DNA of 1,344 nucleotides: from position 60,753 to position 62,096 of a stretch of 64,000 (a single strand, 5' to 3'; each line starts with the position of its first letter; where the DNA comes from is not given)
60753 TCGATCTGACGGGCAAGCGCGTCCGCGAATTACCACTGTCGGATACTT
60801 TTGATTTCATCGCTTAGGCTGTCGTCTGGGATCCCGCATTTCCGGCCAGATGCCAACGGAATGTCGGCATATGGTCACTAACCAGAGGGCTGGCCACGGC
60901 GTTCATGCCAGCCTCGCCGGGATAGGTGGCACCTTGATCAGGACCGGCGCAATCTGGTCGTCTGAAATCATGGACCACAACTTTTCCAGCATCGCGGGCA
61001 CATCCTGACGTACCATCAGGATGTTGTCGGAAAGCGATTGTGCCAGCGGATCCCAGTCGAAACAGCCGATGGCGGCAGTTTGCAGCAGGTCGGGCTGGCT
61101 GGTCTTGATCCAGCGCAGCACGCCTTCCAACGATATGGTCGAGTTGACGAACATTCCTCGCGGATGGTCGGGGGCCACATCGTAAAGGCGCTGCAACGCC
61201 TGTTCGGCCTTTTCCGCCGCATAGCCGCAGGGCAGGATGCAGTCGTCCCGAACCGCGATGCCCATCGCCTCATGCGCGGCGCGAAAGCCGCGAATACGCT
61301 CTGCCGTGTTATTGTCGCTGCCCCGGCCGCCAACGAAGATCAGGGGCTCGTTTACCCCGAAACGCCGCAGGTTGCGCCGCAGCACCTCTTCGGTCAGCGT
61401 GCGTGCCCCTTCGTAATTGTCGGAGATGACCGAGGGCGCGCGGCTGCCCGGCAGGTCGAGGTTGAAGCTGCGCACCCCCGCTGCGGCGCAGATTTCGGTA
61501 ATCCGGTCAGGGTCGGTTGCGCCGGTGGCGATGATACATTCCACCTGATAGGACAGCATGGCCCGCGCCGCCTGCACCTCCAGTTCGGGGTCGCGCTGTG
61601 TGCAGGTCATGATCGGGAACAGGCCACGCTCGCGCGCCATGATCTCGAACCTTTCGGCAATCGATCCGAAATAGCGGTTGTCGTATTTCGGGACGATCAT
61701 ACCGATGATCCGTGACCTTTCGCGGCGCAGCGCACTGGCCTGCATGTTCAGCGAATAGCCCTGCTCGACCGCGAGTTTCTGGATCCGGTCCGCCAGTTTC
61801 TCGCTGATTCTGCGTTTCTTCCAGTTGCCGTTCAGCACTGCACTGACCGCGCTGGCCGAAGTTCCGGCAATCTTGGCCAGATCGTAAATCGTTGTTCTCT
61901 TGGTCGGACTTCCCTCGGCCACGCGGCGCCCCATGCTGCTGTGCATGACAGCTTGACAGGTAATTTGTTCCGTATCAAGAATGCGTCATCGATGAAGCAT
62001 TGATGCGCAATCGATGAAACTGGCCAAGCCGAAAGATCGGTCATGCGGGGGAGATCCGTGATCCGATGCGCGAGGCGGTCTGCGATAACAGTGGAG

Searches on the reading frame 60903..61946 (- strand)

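Call 83: search_protein_families(library=pfam, proteins=[window:60903-61946:-], max_evalue=0.00001)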
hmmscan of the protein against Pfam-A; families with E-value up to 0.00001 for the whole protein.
window:60903-61946:- (347 aa): 4 families
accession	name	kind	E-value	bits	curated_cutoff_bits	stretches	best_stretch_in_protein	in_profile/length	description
PF00532.27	Peripla_BP_1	-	3.1e-11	43.7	22.2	1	80-260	3-182/281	Periplasmic binding proteins and sugar binding domain of LacI family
PF13407.12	Peripla_BP_4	-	4.2e-10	40.1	35.1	1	81-284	1-206/258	Periplasmic binding protein domain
PF13377.12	Peripla_BP_3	-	5.2e-07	30.3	26.5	0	203-320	13-134/167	Periplasmic binding protein-like domain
PF00356.27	LacI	-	1e-06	28.9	27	1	19-65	1-44/46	Bacterial regulatory proteins, lacI family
